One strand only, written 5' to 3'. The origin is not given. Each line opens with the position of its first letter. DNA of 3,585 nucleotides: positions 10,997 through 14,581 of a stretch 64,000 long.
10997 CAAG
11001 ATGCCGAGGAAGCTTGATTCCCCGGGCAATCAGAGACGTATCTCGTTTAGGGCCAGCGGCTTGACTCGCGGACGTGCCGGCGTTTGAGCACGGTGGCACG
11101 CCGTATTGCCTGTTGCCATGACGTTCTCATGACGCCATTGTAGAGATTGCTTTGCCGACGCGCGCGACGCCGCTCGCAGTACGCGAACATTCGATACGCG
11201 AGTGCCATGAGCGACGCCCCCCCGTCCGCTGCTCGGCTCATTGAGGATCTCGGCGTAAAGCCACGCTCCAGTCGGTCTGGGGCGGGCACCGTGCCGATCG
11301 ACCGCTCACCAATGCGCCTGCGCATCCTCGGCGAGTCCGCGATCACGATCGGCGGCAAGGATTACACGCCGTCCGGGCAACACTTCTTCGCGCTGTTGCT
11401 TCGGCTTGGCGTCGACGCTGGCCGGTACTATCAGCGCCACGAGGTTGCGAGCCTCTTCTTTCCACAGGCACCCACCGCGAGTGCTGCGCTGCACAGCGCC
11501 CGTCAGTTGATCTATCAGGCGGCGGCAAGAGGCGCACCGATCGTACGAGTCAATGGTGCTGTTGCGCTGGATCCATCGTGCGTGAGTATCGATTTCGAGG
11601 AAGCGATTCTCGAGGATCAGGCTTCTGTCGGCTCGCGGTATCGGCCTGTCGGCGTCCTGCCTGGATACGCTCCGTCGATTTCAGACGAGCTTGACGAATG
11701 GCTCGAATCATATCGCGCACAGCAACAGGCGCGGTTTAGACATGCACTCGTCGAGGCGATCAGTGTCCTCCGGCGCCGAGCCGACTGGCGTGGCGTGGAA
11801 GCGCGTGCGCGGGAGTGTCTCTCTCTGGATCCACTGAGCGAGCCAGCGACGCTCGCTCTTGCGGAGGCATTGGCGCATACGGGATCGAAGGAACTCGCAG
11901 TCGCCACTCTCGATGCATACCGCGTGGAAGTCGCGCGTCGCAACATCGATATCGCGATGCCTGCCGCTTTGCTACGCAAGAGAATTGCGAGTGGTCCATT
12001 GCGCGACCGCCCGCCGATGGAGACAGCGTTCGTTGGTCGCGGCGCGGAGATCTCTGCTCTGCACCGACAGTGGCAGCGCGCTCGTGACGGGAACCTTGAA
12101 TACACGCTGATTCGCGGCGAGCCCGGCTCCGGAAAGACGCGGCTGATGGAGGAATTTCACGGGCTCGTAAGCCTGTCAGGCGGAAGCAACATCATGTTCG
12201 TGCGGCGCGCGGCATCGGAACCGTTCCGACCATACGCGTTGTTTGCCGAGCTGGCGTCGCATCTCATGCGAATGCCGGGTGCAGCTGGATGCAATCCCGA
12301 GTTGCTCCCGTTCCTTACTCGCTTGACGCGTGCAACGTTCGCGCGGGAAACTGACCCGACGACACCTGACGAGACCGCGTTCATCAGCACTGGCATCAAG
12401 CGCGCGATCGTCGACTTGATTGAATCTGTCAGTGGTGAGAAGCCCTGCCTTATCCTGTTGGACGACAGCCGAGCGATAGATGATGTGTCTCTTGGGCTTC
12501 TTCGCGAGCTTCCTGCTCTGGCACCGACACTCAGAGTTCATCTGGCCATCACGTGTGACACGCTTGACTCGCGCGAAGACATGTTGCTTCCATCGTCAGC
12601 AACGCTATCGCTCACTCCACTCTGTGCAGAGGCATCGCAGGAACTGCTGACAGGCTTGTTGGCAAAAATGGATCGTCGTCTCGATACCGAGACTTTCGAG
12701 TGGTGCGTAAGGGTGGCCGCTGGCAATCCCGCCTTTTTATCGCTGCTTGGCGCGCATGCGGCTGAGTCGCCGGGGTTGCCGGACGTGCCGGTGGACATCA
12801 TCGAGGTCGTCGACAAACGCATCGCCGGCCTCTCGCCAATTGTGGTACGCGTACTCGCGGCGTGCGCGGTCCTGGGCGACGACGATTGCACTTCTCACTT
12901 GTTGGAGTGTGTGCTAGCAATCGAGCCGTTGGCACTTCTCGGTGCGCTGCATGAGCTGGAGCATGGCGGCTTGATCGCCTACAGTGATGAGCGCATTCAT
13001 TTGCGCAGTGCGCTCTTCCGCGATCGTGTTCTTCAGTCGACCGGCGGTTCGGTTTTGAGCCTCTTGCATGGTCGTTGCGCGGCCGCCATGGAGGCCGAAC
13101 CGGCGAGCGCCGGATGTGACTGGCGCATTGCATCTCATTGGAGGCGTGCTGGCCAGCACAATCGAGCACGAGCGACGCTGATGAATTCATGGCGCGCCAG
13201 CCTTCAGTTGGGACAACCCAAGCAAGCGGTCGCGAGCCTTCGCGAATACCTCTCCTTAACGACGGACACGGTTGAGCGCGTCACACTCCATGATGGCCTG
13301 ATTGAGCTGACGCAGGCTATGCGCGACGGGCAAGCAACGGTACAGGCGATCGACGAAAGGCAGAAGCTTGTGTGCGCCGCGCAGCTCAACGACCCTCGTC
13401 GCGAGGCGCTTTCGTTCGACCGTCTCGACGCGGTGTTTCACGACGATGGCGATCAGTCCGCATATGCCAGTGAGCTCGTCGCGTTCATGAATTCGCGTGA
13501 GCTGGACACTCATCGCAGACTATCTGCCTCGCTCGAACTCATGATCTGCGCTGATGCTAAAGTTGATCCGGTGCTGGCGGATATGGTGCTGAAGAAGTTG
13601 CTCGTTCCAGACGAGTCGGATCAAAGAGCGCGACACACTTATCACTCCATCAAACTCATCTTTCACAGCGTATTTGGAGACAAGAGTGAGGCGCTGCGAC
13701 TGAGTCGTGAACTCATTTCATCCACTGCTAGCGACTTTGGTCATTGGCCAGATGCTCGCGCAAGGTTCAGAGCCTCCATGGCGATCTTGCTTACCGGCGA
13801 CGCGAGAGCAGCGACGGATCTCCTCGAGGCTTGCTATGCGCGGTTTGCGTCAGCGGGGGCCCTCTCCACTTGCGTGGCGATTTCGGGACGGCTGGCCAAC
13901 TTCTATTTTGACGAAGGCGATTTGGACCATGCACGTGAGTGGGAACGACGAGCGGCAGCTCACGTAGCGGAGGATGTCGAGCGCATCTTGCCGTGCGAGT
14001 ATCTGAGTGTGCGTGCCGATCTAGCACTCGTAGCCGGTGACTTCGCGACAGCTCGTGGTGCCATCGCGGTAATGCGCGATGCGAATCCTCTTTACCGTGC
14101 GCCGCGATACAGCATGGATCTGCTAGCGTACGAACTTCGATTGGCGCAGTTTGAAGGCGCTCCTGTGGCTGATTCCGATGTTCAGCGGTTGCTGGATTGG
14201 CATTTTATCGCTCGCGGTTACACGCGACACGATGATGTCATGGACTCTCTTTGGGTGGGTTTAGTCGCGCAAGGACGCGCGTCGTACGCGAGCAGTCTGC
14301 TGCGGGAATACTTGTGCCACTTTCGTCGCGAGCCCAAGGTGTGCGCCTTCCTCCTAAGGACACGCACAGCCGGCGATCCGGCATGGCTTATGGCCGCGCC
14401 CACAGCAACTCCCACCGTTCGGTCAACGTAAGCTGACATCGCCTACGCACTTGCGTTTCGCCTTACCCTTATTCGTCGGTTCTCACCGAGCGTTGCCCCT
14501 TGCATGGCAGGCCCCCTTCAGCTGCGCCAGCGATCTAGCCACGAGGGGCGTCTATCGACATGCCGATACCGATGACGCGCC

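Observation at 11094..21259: Tandem array of three giant SARP/AfsR-like STAND regulators with no obvious target cluster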

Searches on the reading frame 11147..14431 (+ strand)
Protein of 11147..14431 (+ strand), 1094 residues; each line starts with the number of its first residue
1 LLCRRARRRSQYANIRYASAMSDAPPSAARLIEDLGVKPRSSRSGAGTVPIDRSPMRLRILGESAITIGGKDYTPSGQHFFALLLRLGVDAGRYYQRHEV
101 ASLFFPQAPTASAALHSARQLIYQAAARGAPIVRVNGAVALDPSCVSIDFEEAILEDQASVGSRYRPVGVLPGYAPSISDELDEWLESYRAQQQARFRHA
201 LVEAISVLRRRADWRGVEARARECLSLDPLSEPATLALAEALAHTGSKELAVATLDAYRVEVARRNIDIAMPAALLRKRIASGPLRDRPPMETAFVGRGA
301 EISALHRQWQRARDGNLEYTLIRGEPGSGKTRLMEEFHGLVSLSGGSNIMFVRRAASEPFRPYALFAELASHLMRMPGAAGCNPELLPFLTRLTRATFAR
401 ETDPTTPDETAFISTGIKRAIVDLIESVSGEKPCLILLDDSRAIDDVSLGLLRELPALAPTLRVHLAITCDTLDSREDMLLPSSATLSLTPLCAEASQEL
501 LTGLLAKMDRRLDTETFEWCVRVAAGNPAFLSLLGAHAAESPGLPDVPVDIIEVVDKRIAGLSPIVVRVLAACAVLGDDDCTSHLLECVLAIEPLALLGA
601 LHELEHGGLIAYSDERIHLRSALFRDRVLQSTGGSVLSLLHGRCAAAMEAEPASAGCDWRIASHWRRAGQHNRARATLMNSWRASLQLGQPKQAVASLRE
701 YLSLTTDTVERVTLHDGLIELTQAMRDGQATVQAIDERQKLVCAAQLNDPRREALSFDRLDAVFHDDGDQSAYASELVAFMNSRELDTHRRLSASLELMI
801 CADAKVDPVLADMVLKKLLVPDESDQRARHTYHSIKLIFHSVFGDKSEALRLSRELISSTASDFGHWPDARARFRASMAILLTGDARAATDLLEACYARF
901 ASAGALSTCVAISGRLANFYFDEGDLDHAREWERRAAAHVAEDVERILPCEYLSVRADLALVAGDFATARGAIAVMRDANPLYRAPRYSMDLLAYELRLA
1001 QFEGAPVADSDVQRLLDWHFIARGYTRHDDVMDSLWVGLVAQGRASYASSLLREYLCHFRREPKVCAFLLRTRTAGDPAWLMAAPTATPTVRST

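Call 3: search_protein_families(library=pfam, proteins=[window:11147-14431:+], max_evalue=0.01)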
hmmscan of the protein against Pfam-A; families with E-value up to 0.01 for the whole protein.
window:11147-14431:+ (1094 aa): 4 families
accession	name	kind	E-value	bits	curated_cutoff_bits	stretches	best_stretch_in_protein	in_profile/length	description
PF13191.12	AAA_16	-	1.2e-16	62.1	32.6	1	295-466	2-164/167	AAA ATPase domain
PF14559.12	TPR_19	-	0.00083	20.1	25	0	219-259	12-52/68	Tetratricopeptide repeat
PF10923.14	BrxC_BrxD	-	0.0036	16.7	22.2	1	294-335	26-67/414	BREX system ATP-binding protein BrxC/D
PF13401.12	AAA_22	-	0.0039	18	27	0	321-414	9-65/130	AAA domain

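Call 4: search_protein_families(library=ncbifam, proteins=[window:11147-14431:+], max_evalue=0.01)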
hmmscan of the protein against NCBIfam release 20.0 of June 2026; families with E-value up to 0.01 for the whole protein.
window:11147-14431:+ (1094 aa): 1 family
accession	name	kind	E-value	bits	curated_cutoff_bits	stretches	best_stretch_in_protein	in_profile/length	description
TIGR03903.1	TOMM_kin_cyc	equivalog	1.9e-09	35.9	705.75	1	273-342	460-530/1267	TOMM system kinase/cyclase fusion protein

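Call 62: search_protein_families(library=padloc, proteins=[window:11309-14431:+], max_evalue=0.01)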
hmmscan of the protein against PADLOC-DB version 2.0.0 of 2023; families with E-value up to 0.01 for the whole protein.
window:11309-14431:+ (1040 aa): 0 families

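Call 76: find_homologous_proteins(query=window:11309-14431:+, max_evalue=1e-20)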
Query window:11309-14431:+ (1040 aa): 28 proteins with E <= 1e-20 among 8000 candidates.
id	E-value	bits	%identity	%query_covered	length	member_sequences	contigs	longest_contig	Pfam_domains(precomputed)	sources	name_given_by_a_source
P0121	0.0e+0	1790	100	77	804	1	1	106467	PF13191.13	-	-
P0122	0.0e+0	1108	53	99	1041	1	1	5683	PF13191.13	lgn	-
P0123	0.0e+0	1075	52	99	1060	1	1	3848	PF13191.13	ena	-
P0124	0.0e+0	1069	51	99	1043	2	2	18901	PF13191.13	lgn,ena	-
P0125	0.0e+0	1042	50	99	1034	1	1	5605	PF13191.13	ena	-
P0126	0.0e+0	1017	51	99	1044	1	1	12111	PF13191.13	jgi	jgi:DNA-binding SARP family transcriptional activator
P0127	5.0e-293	993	48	99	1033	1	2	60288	PF13191.13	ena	-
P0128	1.1e-283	962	47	99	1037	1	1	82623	PF13191.13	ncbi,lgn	-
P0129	1.2e-271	922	46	99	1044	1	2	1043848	PF13401.13,PF13191.13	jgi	jgi:DNA-binding SARP family transcriptional activator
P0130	1.2e-263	895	45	99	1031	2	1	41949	PF13401.13,PF13191.13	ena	-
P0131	7.9e-261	886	45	99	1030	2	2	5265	PF13191.13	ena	-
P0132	1.7e-256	872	44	99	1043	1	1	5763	PF14559.13,PF13191.13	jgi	jgi:DNA-binding SARP family transcriptional activator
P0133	4.5e-171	589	37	99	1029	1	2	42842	PF13191.13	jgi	jgi:DNA-binding SARP family transcriptional activator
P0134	1.9e-83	299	29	92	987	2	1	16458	PF13401.13,PF13191.13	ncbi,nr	ncbi:MAG TPA: AAA family ATPase [Gemmatimonadaceae bacterium]|nr:AAA family ATPase [Gemmatimonadacea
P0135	5.0e-83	298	29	97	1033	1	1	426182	PF13401.13,PF13191.13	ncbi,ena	-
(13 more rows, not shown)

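Call 77: find_encoding_contigs(protein=P0126, flank=10000, max_places=1)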
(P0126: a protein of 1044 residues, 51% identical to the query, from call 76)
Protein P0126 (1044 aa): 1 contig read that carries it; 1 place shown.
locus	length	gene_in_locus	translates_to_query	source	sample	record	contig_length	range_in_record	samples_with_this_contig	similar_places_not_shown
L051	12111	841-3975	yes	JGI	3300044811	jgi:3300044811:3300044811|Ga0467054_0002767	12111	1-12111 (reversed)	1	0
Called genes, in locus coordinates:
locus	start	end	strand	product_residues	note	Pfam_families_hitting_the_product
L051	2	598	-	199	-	?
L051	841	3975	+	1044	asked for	PF13191:AAA_16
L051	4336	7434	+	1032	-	PF13191:AAA_16, PF13401:AAA_22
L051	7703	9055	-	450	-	PF13487:HD_5, PF01966:HD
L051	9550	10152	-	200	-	-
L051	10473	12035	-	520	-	PF00158:Sigma54_activat, PF14532:Sigma54_activ_2, PF01078:Mg_chelatase (faint), PF07728:AAA_5, PF25601:AAA_lid_14, PF02954:HTH_8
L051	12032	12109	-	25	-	?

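Call 78: find_encoding_contigs(protein=P0129, flank=10000, max_places=1)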
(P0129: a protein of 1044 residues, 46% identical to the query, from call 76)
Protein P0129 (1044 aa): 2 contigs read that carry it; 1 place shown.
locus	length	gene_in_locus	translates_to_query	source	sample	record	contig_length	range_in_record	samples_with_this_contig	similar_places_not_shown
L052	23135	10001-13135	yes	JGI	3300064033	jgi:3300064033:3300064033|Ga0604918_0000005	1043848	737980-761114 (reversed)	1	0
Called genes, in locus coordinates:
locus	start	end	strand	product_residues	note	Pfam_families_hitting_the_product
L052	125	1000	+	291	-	PF02735:Ku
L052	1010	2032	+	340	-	PF01068:DNA_ligase_A_M, PF04679:DNA_ligase_A_C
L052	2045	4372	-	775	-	PF03707:MHYT, PF00512:HisKA, PF02518:HATPase_c, PF00072:Response_reg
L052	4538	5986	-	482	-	PF01554:MatE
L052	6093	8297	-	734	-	PF05230:MASE2, PF00512:HisKA, PF02518:HATPase_c, PF00072:Response_reg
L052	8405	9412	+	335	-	PF20030:bpMoxR, PF00004:AAA (weak), PF07726:AAA_3, PF07728:AAA_5, PF17863:AAA_lid_2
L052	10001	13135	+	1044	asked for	PF13401:AAA_22 (faint), PF13191:AAA_16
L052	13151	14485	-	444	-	PF13487:HD_5, PF01966:HD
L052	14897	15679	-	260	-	-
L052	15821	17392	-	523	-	PF00158:Sigma54_activat, PF14532:Sigma54_activ_2, PF07728:AAA_5, PF25601:AAA_lid_14, PF02954:HTH_8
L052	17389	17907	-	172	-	PF00994:MoCF_biosynth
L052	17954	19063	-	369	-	PF01571:GCV_T, PF08669:GCV_T_C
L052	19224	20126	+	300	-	-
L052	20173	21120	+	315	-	-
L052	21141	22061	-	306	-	PF01261:AP_endonuc_2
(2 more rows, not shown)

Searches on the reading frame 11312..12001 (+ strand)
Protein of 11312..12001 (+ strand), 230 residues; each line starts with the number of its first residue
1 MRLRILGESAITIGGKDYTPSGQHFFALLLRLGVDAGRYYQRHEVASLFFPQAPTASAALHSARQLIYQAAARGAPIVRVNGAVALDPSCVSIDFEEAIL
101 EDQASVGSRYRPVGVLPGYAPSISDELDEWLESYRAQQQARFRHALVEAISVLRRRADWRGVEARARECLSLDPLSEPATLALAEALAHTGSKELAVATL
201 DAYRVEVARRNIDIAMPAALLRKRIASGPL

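Call 8: search_protein_families(library=pfam, proteins=[window:11312-12001:+], max_evalue=10)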
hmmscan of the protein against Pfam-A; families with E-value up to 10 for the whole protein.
seq(230 aa): 4 families
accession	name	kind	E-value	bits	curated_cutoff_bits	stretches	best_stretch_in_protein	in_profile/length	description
PF14559.12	TPR_19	-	0.0056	17.4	25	1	164-204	12-52/68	Tetratricopeptide repeat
PF03704.23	BTAD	-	0.0091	16.8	22.1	1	128-213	47-131/146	Bacterial transcriptional activator domain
PF14053.11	DUF4248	-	0.035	14.6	27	1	38-68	3-32/68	Domain of unknown function (DUF4248)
PF13428.12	TPR_14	-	3.2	9.2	23.5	2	145-186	3-44/44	Tetratricopeptide repeat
